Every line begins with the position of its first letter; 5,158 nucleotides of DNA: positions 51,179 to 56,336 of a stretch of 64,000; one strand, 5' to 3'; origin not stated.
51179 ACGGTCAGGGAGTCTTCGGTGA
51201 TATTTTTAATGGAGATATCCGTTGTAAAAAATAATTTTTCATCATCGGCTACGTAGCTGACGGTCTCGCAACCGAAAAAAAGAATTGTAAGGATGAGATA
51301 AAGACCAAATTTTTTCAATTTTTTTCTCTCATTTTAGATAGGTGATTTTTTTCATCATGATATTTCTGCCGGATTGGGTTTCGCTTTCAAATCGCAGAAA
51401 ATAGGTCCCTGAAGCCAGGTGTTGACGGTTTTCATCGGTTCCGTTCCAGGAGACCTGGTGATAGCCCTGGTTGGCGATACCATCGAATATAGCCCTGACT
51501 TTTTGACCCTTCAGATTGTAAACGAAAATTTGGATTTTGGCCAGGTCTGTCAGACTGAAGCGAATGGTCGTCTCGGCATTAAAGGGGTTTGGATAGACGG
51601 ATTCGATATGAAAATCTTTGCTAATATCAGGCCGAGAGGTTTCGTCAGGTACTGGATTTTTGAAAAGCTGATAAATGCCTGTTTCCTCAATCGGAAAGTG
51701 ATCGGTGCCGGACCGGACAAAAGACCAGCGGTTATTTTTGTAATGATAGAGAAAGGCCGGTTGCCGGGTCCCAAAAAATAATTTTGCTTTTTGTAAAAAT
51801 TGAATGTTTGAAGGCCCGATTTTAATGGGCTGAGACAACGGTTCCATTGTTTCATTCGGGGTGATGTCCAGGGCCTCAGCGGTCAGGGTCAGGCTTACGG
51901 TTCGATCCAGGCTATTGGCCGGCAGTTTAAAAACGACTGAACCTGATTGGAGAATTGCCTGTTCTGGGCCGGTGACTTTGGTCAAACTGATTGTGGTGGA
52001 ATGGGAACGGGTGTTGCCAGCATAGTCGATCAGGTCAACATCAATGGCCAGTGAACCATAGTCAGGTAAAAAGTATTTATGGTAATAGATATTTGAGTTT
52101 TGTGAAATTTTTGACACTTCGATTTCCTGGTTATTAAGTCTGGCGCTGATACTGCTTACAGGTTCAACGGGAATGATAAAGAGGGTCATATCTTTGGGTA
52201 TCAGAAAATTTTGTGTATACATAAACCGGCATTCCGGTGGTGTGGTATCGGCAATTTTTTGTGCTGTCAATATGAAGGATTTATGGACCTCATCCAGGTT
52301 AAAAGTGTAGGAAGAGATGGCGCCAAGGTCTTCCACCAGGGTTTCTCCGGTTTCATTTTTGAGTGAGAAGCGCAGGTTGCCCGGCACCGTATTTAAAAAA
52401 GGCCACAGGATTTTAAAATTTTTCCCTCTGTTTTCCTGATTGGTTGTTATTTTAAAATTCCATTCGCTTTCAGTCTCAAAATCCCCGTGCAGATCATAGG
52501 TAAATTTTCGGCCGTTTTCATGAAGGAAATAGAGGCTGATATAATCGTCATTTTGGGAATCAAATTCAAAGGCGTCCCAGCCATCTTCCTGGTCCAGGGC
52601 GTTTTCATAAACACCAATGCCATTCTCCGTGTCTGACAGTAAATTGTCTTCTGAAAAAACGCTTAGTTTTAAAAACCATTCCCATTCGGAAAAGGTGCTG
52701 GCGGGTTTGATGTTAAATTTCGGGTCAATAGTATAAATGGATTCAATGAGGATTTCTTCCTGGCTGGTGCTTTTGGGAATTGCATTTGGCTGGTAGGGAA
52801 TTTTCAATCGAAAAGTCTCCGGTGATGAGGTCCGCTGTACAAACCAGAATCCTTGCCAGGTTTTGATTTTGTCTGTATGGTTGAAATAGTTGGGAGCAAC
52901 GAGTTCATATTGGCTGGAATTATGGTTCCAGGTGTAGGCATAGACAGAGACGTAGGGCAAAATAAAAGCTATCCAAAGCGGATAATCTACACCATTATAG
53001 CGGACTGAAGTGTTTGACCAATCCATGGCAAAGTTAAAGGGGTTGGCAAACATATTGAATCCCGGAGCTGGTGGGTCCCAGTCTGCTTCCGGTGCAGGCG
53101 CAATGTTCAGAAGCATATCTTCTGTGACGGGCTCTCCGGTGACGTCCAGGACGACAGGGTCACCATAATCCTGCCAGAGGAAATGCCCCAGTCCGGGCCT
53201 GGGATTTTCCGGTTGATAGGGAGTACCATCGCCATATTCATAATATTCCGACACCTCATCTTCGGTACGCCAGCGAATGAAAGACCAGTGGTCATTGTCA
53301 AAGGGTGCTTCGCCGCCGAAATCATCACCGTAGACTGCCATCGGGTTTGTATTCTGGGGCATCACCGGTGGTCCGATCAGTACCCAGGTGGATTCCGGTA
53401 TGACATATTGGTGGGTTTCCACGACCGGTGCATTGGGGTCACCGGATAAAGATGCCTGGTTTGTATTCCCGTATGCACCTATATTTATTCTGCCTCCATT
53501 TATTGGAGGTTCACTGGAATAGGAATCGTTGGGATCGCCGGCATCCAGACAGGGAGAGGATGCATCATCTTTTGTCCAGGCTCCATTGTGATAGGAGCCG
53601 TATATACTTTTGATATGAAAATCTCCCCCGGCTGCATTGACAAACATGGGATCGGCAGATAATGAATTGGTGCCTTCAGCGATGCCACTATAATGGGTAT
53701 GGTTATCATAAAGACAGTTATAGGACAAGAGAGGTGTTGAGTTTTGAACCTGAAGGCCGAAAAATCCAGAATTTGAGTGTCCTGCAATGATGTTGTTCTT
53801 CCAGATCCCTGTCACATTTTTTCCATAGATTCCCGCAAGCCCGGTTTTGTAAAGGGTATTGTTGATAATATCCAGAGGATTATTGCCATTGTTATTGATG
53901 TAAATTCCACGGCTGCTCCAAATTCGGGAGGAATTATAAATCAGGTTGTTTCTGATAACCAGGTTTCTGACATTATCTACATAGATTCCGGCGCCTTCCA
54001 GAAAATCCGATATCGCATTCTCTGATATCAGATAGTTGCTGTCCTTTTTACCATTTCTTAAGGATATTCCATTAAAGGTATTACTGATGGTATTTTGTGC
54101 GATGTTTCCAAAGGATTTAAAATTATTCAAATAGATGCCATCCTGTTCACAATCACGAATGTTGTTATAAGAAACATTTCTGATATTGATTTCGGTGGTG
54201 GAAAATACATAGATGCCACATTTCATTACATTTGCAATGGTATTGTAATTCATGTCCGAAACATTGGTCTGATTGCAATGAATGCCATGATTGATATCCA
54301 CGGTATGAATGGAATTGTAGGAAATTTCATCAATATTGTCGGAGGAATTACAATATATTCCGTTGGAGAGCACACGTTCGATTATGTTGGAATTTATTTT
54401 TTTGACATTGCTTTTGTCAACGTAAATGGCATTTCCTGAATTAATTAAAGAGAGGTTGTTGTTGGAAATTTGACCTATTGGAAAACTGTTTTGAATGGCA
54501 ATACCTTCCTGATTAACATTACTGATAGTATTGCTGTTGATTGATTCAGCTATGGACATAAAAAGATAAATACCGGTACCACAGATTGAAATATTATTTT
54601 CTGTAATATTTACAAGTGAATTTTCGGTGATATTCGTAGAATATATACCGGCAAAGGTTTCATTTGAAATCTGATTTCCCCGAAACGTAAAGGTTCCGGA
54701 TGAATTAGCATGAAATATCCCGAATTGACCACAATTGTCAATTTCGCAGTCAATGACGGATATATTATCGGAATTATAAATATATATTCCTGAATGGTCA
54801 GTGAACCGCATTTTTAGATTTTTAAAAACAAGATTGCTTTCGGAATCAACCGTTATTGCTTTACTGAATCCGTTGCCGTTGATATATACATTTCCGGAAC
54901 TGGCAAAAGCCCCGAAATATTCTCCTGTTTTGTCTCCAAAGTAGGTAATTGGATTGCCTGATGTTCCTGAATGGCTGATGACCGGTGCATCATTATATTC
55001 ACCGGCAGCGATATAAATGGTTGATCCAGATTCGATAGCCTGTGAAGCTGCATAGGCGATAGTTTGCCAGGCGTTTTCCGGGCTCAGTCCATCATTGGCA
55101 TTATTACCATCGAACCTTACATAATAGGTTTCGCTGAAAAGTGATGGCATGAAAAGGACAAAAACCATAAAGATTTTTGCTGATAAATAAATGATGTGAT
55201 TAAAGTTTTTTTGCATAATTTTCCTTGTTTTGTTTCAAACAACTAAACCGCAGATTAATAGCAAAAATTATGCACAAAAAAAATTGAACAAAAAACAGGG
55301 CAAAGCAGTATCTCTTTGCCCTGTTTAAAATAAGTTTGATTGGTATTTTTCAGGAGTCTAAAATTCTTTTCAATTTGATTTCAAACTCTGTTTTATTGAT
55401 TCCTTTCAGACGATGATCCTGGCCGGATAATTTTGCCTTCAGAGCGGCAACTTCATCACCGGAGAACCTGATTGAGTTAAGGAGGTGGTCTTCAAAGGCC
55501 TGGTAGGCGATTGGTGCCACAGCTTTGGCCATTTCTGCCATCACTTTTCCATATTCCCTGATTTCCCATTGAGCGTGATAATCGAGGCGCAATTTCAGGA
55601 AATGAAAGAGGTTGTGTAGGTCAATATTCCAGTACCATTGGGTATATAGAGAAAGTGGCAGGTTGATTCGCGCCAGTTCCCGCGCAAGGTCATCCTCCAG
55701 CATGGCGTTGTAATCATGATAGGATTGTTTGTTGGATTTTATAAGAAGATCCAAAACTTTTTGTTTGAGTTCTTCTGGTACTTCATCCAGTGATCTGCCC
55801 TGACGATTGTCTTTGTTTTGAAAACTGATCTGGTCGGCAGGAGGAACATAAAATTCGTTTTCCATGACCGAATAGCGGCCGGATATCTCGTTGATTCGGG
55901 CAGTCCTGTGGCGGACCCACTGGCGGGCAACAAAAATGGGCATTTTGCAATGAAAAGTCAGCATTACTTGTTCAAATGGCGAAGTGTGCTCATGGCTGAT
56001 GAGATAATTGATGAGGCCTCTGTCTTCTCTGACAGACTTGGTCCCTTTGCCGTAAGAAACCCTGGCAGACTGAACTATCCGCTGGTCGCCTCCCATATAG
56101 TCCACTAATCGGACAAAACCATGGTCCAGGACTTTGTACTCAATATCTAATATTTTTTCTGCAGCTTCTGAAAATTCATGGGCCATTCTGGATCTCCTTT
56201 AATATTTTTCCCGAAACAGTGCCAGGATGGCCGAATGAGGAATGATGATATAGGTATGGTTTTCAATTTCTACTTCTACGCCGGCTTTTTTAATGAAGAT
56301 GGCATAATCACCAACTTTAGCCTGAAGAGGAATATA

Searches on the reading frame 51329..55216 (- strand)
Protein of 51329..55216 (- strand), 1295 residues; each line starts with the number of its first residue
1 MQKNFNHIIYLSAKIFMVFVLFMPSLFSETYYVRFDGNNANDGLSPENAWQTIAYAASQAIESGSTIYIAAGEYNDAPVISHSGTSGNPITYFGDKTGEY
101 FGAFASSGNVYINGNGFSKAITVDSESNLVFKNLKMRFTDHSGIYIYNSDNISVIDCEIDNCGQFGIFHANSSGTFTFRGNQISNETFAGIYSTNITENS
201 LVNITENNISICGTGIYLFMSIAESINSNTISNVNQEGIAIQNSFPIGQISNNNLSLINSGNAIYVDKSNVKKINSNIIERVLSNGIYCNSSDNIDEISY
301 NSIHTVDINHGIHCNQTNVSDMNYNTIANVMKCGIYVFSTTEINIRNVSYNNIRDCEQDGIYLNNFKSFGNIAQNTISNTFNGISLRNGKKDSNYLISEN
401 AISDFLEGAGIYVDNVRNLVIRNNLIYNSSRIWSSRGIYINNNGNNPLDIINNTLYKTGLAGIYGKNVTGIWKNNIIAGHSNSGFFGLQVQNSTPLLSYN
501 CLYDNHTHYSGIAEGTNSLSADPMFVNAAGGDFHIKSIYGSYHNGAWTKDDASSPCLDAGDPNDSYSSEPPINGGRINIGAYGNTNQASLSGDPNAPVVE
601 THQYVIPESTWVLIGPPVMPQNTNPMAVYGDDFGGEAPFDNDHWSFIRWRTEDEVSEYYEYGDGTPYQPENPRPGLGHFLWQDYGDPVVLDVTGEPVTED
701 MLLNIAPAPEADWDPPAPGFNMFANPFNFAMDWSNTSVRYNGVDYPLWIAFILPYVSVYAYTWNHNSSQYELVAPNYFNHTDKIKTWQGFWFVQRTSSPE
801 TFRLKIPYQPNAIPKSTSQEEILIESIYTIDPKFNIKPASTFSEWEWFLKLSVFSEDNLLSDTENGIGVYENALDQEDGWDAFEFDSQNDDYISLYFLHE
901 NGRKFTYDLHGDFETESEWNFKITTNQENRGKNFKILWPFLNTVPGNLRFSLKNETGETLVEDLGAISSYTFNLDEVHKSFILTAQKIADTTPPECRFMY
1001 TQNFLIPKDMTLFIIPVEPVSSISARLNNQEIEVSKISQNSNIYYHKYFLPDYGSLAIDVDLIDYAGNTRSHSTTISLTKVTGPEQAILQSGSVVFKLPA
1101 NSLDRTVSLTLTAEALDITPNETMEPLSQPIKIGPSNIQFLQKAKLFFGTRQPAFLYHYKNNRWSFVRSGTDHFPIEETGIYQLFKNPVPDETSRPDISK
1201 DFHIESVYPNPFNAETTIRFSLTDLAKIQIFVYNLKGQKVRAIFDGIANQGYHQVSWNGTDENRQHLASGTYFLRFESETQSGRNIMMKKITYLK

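Call 8: search_protein_families(library=pfam, proteins=[window:51329-55216:-], max_evalue=0.001)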
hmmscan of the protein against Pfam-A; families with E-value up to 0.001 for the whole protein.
window:51329-55216:- (1295 aa): 6 families
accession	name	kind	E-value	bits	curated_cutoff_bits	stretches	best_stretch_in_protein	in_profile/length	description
PF13229.12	Beta_helix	-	5.9e-26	91.4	25.9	3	109-201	61-153/158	Right handed beta helix region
PF05048.19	NosD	-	1.2e-13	51.5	23.6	2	118-255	38-169/212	Periplasmic copper-binding protein (NosD)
PF08480.16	Disaggr_assoc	-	1.9e-10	41.4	22.6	1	466-560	93-194/194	Disaggregatase related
PF18962.6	Por_Secre_tail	-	3.6e-08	34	27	1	1207-1282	1-68/75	Secretion system C-terminal sorting domain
PF13860.13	FlgD_ig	-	1.5e-07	31.7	27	1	1215-1280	11-77/79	FlgD Ig-like domain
PF17161.10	DUF5123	-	5e-06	28.1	35.1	1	450-537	3-100/113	Domain of unknown function (DUF5123)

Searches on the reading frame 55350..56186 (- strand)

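Call 72: search_protein_families(library=pfam, proteins=[window:55350-56186:-], max_evalue=0.001)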
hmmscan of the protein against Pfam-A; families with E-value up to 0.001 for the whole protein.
window:55350-56186:- (278 aa): 1 family
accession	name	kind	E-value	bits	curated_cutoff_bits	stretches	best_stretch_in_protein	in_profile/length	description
PF02511.20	Thy1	-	8.6e-59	199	24.8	1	26-225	1-190/191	Thymidylate synthase complementing protein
